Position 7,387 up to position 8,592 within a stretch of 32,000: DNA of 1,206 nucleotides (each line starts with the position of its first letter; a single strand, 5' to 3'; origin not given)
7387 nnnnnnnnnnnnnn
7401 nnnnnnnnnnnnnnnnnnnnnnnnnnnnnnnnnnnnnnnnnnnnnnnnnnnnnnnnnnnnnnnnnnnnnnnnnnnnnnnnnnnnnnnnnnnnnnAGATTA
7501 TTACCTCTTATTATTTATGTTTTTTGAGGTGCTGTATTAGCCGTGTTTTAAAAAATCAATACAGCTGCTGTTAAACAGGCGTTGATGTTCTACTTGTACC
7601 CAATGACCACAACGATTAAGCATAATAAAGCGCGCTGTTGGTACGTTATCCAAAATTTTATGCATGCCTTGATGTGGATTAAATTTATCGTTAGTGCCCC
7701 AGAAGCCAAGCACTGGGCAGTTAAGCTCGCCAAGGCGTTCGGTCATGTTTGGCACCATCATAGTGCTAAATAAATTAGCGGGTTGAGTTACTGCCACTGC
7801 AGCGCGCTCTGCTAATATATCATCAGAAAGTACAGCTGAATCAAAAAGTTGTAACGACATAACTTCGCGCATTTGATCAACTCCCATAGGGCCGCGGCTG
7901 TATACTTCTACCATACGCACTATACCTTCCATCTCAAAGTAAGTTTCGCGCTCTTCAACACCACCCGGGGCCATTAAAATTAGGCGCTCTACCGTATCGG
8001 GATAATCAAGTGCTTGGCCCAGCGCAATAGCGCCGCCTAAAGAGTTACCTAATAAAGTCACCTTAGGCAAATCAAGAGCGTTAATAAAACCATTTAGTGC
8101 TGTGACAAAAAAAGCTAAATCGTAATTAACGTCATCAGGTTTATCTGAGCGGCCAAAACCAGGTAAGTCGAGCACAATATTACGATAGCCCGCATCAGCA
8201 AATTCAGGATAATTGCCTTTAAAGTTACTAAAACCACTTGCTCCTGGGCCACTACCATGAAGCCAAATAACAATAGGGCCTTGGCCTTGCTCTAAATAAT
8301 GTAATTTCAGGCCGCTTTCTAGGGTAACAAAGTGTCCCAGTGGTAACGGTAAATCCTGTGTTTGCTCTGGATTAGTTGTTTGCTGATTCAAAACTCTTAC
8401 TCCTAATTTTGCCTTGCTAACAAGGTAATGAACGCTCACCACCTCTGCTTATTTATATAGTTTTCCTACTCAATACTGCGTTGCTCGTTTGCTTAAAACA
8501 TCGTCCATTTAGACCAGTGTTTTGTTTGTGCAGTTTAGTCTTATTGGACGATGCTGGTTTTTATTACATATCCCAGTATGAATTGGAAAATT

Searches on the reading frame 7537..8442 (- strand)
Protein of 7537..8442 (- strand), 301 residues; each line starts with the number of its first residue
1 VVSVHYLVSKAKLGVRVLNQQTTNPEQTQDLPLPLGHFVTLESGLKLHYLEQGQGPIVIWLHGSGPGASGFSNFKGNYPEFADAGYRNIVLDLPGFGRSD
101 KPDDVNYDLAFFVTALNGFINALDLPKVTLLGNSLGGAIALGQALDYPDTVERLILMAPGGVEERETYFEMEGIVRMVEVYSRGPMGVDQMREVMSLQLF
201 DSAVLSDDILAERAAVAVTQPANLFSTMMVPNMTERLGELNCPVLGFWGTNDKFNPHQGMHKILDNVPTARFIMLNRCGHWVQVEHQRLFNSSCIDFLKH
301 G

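Call 7: search_protein_families(library=ncbifam, proteins=[window:7537-8442:-], max_evalue=0.00001)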
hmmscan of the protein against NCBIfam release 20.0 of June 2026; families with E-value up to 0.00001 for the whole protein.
window:7537-8442:- (301 aa): 27 families (the best 25 are shown)
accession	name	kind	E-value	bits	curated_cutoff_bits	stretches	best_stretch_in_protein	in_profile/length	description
TIGR03343.1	biphenyl_bphD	equivalog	1.6e-54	185.1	462.15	1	43-300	18-282/282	2-hydroxy-6-oxo-6-phenylhexa-2,4-dienoate hydrolase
NF045632.1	hydroxlase_HsaD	equivalog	6.1e-53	179.6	400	1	38-299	16-289/290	4,5:9,10-diseco-3-hydroxy-5,9,17-trioxoandrosta-1(10),2-diene-4-oate hydrolase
NF011457.0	PRK14875.1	equivalog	8.4e-25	87.5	307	1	32-297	108-368/372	acetoin dehydrogenase dihydrolipoyllysine-residue acetyltransferase subunit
NF050089.1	i_nPHAscl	equivalog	5.7e-21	74.8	300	1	39-162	1-120/288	intracellular short-chain-length polyhydroxyalkanoate depolymerase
NF002043.0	PRK00870.1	subfamily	2.7e-19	69.7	265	1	42-158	31-147/302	haloalkane dehalogenase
TIGR02427.1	protocat_pcaD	equivalog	4.5e-19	68.8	255.85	2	84-158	38-111/251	3-oxoadipate enol-lactonase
NF052614.1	AB_fold_OlsI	equivalog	5.3e-18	65.5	385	2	109-176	71-139/272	ornithine lipid biosynthesis O-acyltransferase OlsI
TIGR01250.1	pro_imino_pep_2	subfamily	1.2e-17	64.4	167.65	1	39-157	7-127/288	proline iminopeptidase-family hydrolase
NF051488.1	bifunc_PcaDC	exception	3.5e-17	62.6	390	1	86-298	39-250/375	bifunctional 3-oxoadipate enol-lactonase/4-carboxymuconolactone decarboxylase PcaDC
TIGR03695.1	menH_SHCHC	equivalog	9.2e-17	61.3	208.55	1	56-157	3-102/252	2-succinyl-6-hydroxy-2,4-cyclohexadiene-1-carboxylate synthase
NF002938.0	PRK03592.1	equivalog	4.1e-16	59.2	241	1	44-159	19-129/298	haloalkane dehalogenase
TIGR03611.1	RutD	equivalog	3.7e-14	52.7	238.5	1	54-157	12-111/258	pyrimidine utilization protein D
TIGR01738.1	bioH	equivalog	5.1e-13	49.2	206.95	1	57-297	6-244/245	pimeloyl-ACP methyl ester esterase BioH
NF051487.1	bifunc_PcaCD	exception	5.2e-13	48.9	430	1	86-299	199-412/413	bifunctional 4-carboxymuconolactone decarboxylase/3-oxoadipate enol-lactonase PcaCD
NF045948.1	ProImpepThrmp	equivalog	9.8e-13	48.2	500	1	56-157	26-126/291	proline iminopeptidase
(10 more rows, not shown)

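Call 12: find_related_loci(query=window:7537-8391:-, collection=genome_contigs, flank=10000)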
Query window:7537-8391:- (284 aa) in genome_contigs; peptide patterns used: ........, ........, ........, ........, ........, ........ (x = any residue, [..] = any of these).
196 stretches matched a pattern; 121 encode a relative of the query (tblastn E <= 1e-3); the best 80 are kept; 80 distinct loci.
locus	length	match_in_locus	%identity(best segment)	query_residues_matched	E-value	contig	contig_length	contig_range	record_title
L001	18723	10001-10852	95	1-284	0e+0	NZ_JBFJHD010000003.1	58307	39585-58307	MAG: Pseudoalteromonas sp. isolate Mix_sand16.2022.02.G.44 k141_488509_length_58307_cov_16.9086, whole genome shotgun se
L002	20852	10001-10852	86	1-284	6e-173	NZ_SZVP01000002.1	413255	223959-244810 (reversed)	Colwellia ponticola strain OISW-25 contig2, whole genome shotgun sequence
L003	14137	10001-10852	86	1-284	2e-171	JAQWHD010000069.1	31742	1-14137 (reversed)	MAG: Thalassotalea sp. isolate cluster1_bin.20 k141_1002279, whole genome shotgun sequence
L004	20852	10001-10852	84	1-284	1e-166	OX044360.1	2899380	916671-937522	MAG: uncultured Glaciecola sp. isolate Y_MB157 genome assembly, chromosome: Y_MB157_contig-1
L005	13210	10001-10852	84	1-284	1e-166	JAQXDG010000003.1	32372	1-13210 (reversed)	MAG: Glaciecola sp. isolate cluster4_bin.62 k119_698854, whole genome shotgun sequence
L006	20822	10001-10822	87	11-284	3e-166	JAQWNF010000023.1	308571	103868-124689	MAG: Glaciecola sp. isolate cluster2_bin.172 k141_2052424, whole genome shotgun sequence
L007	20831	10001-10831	84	8-284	4e-163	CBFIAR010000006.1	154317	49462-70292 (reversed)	MAG: Glaciecola sp. isolate Co_bin_590_strict genome assembly, contig: Co_bin_590_strict_c6, whole genome shotgun sequen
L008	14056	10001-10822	83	10-283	9e-161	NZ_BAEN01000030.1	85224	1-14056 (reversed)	Aliiglaciecola lipolytica E3, whole genome shotgun sequence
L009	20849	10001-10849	80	1-283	4e-159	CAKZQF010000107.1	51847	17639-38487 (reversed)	MAG TPA_asm: uncultured Gammaproteobacteria bacterium isolate ERR2094174_bin.37_CONCOCT_v1.1_MAG genome assembly, contig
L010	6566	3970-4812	74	4-284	6e-145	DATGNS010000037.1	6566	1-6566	MAG TPA_asm: Pseudomonas sp. isolate SMAG_U10349 k141_1623683, whole genome shotgun sequence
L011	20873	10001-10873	73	6-284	2e-144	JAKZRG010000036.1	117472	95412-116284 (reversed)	MAG: Oceanospirillum sp. isolate Langseth_MAG_00001 Langseth_MAG_00001_000000000036, whole genome shotgun sequence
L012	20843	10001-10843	74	7-284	2e-144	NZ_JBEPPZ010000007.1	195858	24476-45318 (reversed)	Marinobacterium sp. MBR-109 Ga0505398_07, whole genome shotgun sequence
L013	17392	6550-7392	74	7-284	6e-144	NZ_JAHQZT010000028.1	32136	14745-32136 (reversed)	Marinobacterium weihaiense strain A346 scaffold_28_length=32137, whole genome shotgun sequence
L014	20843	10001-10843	74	4-284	6e-144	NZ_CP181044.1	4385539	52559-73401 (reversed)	Halomonas sp. HK25 chromosome, complete genome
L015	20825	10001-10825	77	13-283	3e-142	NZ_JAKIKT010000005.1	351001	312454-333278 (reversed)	Shewanella corallii strain DSM 21332 contig00005, whole genome shotgun sequence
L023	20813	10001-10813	75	12-282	5e-140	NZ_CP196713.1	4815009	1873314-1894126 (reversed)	Pseudomonas sp. MBLB4136 chromosome, complete genome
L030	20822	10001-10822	72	10-283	7e-138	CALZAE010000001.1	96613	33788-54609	MAG: uncultured Gammaproteobacteria bacterium isolate SRR14474043_bin.21_metaWRAP_v1.3_MAG genome assembly, contig: ERZ9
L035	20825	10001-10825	70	10-284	4e-136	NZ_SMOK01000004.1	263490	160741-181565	Pseudomonas sp. H9 scaffold4, whole genome shotgun sequence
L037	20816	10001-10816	70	12-283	1e-135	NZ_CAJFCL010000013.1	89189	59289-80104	Pseudomonas paraversuta strain V4/DAB/S4/2a, whole genome shotgun sequence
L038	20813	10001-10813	70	12-282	1e-135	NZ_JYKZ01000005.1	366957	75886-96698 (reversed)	Pseudomonas psychrophila strain DSM 17535 5_366957_12.519, whole genome shotgun sequence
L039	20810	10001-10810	71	12-281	1e-135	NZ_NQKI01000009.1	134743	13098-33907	Pseudomonas lundensis strain L1802 Pseudomonas_lundensis_L1802_Contig9, whole genome shotgun sequence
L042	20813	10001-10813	70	12-282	1e-135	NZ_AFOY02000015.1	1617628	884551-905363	Pseudomonas fluorescens HK44 Contig15, whole genome shotgun sequence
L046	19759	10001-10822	70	11-284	7e-135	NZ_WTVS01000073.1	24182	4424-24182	Aromatoleum toluolicum strain T NODE_73_length_24182_cov_11.7011, whole genome shotgun sequence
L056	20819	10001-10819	68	12-284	1e-131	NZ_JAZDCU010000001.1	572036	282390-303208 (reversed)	Pseudomonas auratipiscis strain 119P Seq1, whole genome shotgun sequence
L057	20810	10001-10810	70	13-282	7e-131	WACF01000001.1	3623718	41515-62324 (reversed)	Proteobacteria bacterium 005FR1 AFADKFBB_1, whole genome shotgun sequence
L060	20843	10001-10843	65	4-284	1e-129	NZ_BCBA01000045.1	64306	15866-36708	Pseudomonas sp. NBRC 111124, whole genome shotgun sequence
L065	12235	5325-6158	59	11-284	3e-103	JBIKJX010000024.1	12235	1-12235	MAG: Limnohabitans sp. isolate ME2014-07-08_3300044634_group5_bin102 Rohwer_bin2146_scaffold_4022_c1, whole genome shotg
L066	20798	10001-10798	57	16-281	4e-102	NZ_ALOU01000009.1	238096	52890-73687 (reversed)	Cupriavidus sp. BIS7 contig9, whole genome shotgun sequence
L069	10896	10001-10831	58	12-284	3e-101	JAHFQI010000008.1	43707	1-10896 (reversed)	MAG: Comamonadaceae bacterium isolate nzgw547 NODE_1067_length_43708_cov_4.891481, whole genome shotgun sequence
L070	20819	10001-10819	58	11-282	3e-101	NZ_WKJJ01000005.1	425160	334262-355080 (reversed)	Pseudoduganella rivuli strain FT92W NODE_5_length_425160_cov_20.127882_5, whole genome shotgun sequence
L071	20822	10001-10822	59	15-284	6e-101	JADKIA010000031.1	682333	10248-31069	MAG: Ideonella sp. isolate Skiv_18-Q3-R9-52_BATAC.318 tig00287629-10-6817760, whole genome shotgun sequence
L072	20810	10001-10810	58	15-284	2e-100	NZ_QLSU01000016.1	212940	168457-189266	Paraburkholderia unamae strain CATux-332 Ga0215848_116, whole genome shotgun sequence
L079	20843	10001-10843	56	7-284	1e-96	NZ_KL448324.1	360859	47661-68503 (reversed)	Polaromonas glacialis strain R3-9 Scaffold2, whole genome shotgun sequence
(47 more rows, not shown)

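Call 30: search_protein_families(library=pfam, proteins=[L035:14457-15626:-, L070:11340-12488:-, L065:10569-11732:-], max_evalue=0.1)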
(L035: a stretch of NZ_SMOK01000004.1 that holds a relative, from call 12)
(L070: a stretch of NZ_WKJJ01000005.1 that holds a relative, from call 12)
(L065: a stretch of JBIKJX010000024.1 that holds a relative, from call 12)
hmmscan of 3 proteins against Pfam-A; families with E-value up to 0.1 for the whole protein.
L035:14457-15626:- (389 aa): 5 families
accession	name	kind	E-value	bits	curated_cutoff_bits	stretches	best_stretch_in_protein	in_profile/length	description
PF13556.12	HTH_30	-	4.2e-05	23.7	27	1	328-366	5-43/59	PucR C-terminal helix-turn-helix domain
PF00196.25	GerE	-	0.0001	22.3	23.5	1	320-374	2-56/57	Bacterial regulatory proteins, luxR family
PF19801.4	DUF6284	-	0.00089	19.7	27.4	1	237-266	51-80/86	Family of unknown function (DUF6284)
PF08448.16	PAS_4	-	0.012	16.3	23.1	1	196-262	1-67/110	PAS fold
PF13384.12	HTH_23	-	0.088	13.1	24.6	0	329-353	10-35/50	Homeodomain-like domain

L070:11340-12488:- (382 aa): 4 families
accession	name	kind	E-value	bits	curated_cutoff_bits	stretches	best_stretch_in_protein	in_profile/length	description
PF00196.25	GerE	-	0.0001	22.3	23.5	1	318-371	3-56/57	Bacterial regulatory proteins, luxR family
PF08448.16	PAS_4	-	0.00015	22.4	23.1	1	189-248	2-61/110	PAS fold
PF13556.12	HTH_30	-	0.00059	20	27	1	325-361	5-41/59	PucR C-terminal helix-turn-helix domain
PF04967.18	HTH_10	-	0.056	13.7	23.1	0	334-359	25-50/53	HTH DNA binding domain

L065:10569-11732:- (387 aa): 6 families
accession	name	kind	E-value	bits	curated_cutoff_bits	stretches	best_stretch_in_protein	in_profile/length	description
PF00196.25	GerE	-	6.3e-05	23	23.5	1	321-374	3-56/57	Bacterial regulatory proteins, luxR family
PF13188.13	PAS_8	-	0.00045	20.5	21.8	1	187-221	2-37/65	PAS domain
PF13556.12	HTH_30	-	0.00089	19.4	27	1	328-365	5-42/59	PucR C-terminal helix-turn-helix domain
PF08448.16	PAS_4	-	0.0037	17.9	23.1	1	194-276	3-80/110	PAS fold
PF00989.32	PAS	-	0.0055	17.1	22.6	1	188-248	3-63/113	PAS fold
PF21370.4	PAS_GdpP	-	0.096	13.5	27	0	189-244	6-65/90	Cyclic-di-AMP phosphodiesterase GdpP-like, PAS domain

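Call 31: find_homologous_proteins(query=L065:10569-11732:-, max_evalue=0.00001)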
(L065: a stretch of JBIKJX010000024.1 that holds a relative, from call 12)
Query L065:10569-11732:- (387 aa): 2022 proteins with E <= 0.00001 among 7618 candidates; the best 120 are listed.
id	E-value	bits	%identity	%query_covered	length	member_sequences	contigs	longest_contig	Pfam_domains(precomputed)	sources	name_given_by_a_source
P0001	1.7e-248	841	99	100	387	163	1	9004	-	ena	-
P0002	4.7e-222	754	88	100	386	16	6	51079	PF00196.26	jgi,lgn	jgi:DNA-binding CsgD family transcriptional regulator/PAS domain-containing protein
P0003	3.6e-219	745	86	100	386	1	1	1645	PF00196.26,PF00989.32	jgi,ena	-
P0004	1.3e-218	743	86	100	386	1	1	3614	PF00196.26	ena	-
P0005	3.5e-218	742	86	100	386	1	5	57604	PF00196.26,PF00989.32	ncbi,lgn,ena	-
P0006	1.4e-217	740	85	100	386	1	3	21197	PF00196.26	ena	-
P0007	1.4e-213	727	84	100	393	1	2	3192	-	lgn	-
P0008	3.0e-211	719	83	100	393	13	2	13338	-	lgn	-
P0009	8.8e-207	704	81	100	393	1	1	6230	PF00989.32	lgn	-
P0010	1.4e-200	684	79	99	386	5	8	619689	PF00196.26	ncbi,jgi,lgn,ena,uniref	ncbi:helix-turn-helix transcriptional regulator [Limnohabitans sp.]|jgi:DNA-binding CsgD family tran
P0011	1.8e-200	683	80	96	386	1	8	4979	PF00196.26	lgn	-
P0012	2.2e-200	683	80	96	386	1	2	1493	PF00196.26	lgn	-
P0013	5.0e-200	682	85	93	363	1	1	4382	PF00989.32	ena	-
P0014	3.2e-199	679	80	96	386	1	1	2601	PF00196.26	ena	-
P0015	1.4e-198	677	78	99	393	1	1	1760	PF00196.26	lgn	-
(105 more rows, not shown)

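Call 34: search_protein_families(library=pfam, proteins=[L042:427-2094:-, L056:14563-16251:-, L030:8633-9982:+, L030:2278-3669:-, L057:6752-7846:-, L037:1143-2108:+, L046:1523-2176:+, L069:5762-7486:-, L038:2726-3316:+, L072:8289-9287:+], max_evalue=0.00001)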
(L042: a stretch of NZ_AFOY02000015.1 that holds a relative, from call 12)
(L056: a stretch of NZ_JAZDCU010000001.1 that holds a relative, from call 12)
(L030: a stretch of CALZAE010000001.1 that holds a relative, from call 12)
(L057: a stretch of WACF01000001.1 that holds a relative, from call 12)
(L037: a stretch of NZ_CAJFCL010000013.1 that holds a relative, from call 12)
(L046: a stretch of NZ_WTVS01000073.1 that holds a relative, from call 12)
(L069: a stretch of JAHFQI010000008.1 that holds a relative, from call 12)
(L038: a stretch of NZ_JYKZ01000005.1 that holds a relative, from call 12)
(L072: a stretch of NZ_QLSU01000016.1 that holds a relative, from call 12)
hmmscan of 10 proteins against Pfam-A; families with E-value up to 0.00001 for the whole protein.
L042:427-2094:- (555 aa): 1 family
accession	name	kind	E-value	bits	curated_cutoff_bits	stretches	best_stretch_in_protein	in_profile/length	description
PF06980.17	DUF1302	-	1.8e-132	443.5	23.2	1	18-555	3-541/541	Protein of unknown function (DUF1302)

L056:14563-16251:- (562 aa): 2 families
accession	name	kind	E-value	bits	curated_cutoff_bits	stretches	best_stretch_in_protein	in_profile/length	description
PF00501.34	AMP-binding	-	5.6e-70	236.5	29.9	1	48-423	6-384/384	AMP-binding enzyme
PF13193.12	AMP-binding_C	-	2.7e-11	44.7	24.5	1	473-549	1-76/76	AMP-binding enzyme C-terminal domain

L030:8633-9982:+ (449 aa): 2 families
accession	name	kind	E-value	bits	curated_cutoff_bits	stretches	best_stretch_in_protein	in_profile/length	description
PF07690.21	MFS_1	-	1.1e-42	146.6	33.4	1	19-370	1-339/347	Major Facilitator Superfamily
PF00083.30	Sugar_tr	-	1.6e-07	31.1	22.3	1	58-194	53-196/452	Sugar (and other) transporter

L030:2278-3669:- (463 aa): 2 families
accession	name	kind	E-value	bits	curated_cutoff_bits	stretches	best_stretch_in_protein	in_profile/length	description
PF07044.18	DUF1329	-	7.3e-115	384.6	23.1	1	95-459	2-368/368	Protein of unknown function (DUF1329)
PF17131.11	LolA_like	-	1.2e-06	28.7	30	0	345-408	73-139/184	Outer membrane lipoprotein-sorting protein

L057:6752-7846:- (364 aa): 2 families
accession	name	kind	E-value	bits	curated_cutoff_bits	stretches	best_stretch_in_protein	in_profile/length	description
PF00753.33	Lactamase_B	-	6.4e-29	101.7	22.7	1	44-261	2-196/196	Metallo-beta-lactamase superfamily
PF21221.3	B_lactamase-like_C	-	1.7e-08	34.5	27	1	293-332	5-44/46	Metallo-beta-lactamase-like, C-terminal domain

L037:1143-2108:+ (321 aa): 0 families

L046:1523-2176:+ (217 aa): 0 families

L069:5762-7486:- (574 aa): 4 families
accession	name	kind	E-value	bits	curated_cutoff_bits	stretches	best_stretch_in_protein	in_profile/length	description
PF00890.30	FAD_binding_2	-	5.2e-90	303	20.4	1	7-545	1-414/414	FAD binding domain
PF12831.13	FAD_oxidored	-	4.1e-11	43.2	27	1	7-53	1-47/416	FAD dependent oxidoreductase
PF03486.20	HI0933_like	-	6.7e-07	29.4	50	1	7-51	2-46/244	HI0933-like protein Rossmann domain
PF01266.30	DAO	-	2.4e-06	27.7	27.9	0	7-60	1-55/353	FAD dependent oxidoreductase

L038:2726-3316:+ (196 aa): 0 families

L072:8289-9287:+ (332 aa): 1 family
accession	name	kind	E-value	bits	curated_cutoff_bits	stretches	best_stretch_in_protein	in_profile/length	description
PF01613.24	Flavin_Reduct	-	6.1e-42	143.7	27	1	18-158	2-149/153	Flavin reductase like domain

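Call 35: search_protein_families(library=pfam, proteins=[L066:6459-7253:-, L060:16589-17806:-, L023:9186-9800:+, L039:9192-9929:-, L079:2169-2981:+, L035:19031-20077:-, L060:19613-20554:+, L071:12558-13109:-, L079:501-2093:+, L066:5326-5940:+], max_evalue=0.00001)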
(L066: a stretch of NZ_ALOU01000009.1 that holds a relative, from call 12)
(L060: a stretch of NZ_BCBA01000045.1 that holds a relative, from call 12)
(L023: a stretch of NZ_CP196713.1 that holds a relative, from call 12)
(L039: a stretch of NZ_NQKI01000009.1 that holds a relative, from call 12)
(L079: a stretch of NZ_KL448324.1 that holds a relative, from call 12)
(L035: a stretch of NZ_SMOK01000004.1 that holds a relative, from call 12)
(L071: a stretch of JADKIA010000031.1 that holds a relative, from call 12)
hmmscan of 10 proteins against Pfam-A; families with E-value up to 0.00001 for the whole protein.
L066:6459-7253:- (264 aa): 1 family
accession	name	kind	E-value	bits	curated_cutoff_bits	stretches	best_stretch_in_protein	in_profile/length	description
PF01557.24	FAA_hydrolase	-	1.5e-17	64.5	23.9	1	74-262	22-212/214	Fumarylacetoacetate (FAA) hydrolase C-terminal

L060:16589-17806:- (405 aa): 2 families
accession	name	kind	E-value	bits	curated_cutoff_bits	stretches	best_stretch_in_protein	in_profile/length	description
PF08028.16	Acyl-CoA_dh_2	-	7.8e-20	72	22.7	1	255-383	4-133/134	Acyl-CoA dehydrogenase, C-terminal domain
PF02771.21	Acyl-CoA_dh_N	-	9.5e-08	32.8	22.9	1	18-120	1-105/113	Acyl-CoA dehydrogenase, N-terminal domain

L023:9186-9800:+ (204 aa): 0 families

L039:9192-9929:- (245 aa): 0 families

L079:2169-2981:+ (270 aa): 0 families

L035:19031-20077:- (348 aa): 3 families
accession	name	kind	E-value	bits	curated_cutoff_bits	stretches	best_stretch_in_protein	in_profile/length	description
PF00111.32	Fer2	-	5.1e-16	58.8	21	1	264-338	2-77/77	2Fe-2S iron-sulfur cluster binding domain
PF00175.26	NAD_binding_1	-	3.5e-13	50.6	22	1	124-218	2-106/109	Oxidoreductase NAD-binding domain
PF00970.30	FAD_binding_6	-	4e-09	37.1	21.1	1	16-112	3-97/99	Oxidoreductase FAD-binding domain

L060:19613-20554:+ (313 aa): 1 family
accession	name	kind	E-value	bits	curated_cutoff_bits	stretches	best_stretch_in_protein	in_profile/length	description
PF09290.16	AcetDehyd-dimer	-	1.6e-63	213.4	26.6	1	137-274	1-138/138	Prokaryotic acetaldehyde dehydrogenase, dimerisation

L071:12558-13109:- (183 aa): 0 families

L079:501-2093:+ (530 aa): 0 families

L066:5326-5940:+ (204 aa): 0 families

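Call 36: find_homologous_proteins(query=L035:14457-15626:-, max_evalue=0.00001)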
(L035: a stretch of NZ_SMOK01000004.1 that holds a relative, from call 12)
Query L035:14457-15626:- (389 aa): 200 proteins with E <= 0.00001 among 8000 candidates; the best 120 are listed.
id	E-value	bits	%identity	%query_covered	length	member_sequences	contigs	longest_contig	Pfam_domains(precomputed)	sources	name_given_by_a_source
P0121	7.2e-217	737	92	97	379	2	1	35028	-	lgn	-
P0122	2.5e-133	463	64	92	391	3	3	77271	-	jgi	jgi:DNA-binding CsgD family transcriptional regulator/PAS domain-containing protein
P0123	7.4e-130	451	61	95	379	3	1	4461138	-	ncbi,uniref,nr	ncbi:helix-turn-helix transcriptional regulator [Pseudomonas sp. LS44]|uniref:helix-turn-helix trans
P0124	1.1e-129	451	61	95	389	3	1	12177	-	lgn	-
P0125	7.0e-126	438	63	92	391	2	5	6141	-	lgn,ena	-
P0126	3.9e-119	416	59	93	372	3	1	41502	-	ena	-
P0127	3.5e-102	360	52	93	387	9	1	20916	-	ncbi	ncbi:hypothetical protein D3C85_215930 [compost metagenome]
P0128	1.7e-100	355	52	93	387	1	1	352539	-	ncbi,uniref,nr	ncbi:helix-turn-helix transcriptional regulator [Pseudomonas sp. GCM10022188]|uniref:helix-turn-heli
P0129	6.7e-84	300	42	94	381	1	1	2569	PF13556.13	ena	-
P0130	8.7e-82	293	41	93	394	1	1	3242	PF00196.26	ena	-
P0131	9.0e-82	293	41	93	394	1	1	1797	PF00196.26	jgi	-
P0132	8.4e-76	273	42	92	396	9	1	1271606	-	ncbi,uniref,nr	ncbi:helix-turn-helix transcriptional regulator [Burkholderia sp. JKS000303]|uniref:helix-turn-helix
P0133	6.2e-75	271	40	96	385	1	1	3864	PF00196.26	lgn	-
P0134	3.0e-74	268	40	93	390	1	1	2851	-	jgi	jgi:DNA-binding CsgD family transcriptional regulator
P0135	4.3e-74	268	39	96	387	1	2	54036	PF00196.26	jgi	jgi:DNA-binding CsgD family transcriptional regulator/PAS domain-containing protein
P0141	2.3e-70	255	38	93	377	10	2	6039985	PF00196.26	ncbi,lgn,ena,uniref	ncbi:helix-turn-helix transcriptional regulator [Endozoicomonas sp.]|uniref:helix-turn-helix transcr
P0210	2.0e-62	229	37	92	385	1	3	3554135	PF00196.26,PF13556.13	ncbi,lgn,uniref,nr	ncbi:helix-turn-helix transcriptional regulator [Marinobacterium sediminicola]|uniref:DNA-binding tr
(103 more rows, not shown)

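Call 37: find_encoding_contigs(protein=P0210, flank=10000, max_places=1)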
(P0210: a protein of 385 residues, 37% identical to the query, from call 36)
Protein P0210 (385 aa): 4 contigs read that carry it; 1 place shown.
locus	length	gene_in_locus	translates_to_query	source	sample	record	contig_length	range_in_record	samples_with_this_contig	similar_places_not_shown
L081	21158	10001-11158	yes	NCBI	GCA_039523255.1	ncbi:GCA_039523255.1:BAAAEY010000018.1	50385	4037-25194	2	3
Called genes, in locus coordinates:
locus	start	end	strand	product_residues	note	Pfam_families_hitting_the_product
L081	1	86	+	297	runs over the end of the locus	PF12697:Abhydrolase_6 (weak), PF00326:Peptidase_S9 (faint), PF20434:BD-FAE, PF07859:Abhydrolase_3, PF12146:Hydrolase_4 (faint), PF00135:COesterase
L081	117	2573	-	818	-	PF03176:MMPL, PF00873:ACR_tran (weak), PF03176:MMPL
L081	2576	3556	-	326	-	PF14870:PSII_BNR (weak), PF25852:DUF6242_C (faint), PF02012:BNR (faint), PF15902:Sortilin-Vps10 (faint), PF14870:PSII_BNR (weak)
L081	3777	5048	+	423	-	PF02771:Acyl-CoA_dh_N, PF08028:Acyl-CoA_dh_2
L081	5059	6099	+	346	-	PF00970:FAD_binding_6, PF00175:NAD_binding_1, PF08030:NAD_binding_6 (faint), PF00111:Fer2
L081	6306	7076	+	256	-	PF00106:adh_short, PF01370:Epimerase (weak), PF03435:Sacchrp_dh_NADP (weak), PF08659:KR, PF13561:adh_short_C2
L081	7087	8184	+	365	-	PF00724:Oxidored_FMN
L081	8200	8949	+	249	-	PF01012:ETF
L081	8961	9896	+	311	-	PF01012:ETF, PF00766:ETF_alpha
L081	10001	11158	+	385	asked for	PF00196:GerE (faint), PF13556:HTH_30 (faint)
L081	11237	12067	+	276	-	PF00106:adh_short, PF13561:adh_short_C2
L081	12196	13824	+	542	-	PF06980:DUF1302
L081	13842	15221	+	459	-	PF07044:DUF1329, PF17131:TP_0789-like (faint)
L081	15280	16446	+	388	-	PF02771:Acyl-CoA_dh_N, PF02770:Acyl-CoA_dh_M (weak), PF00441:Acyl-CoA_dh_1, PF08028:Acyl-CoA_dh_2 (faint)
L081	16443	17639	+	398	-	PF02771:Acyl-CoA_dh_N, PF02770:Acyl-CoA_dh_M, PF00441:Acyl-CoA_dh_1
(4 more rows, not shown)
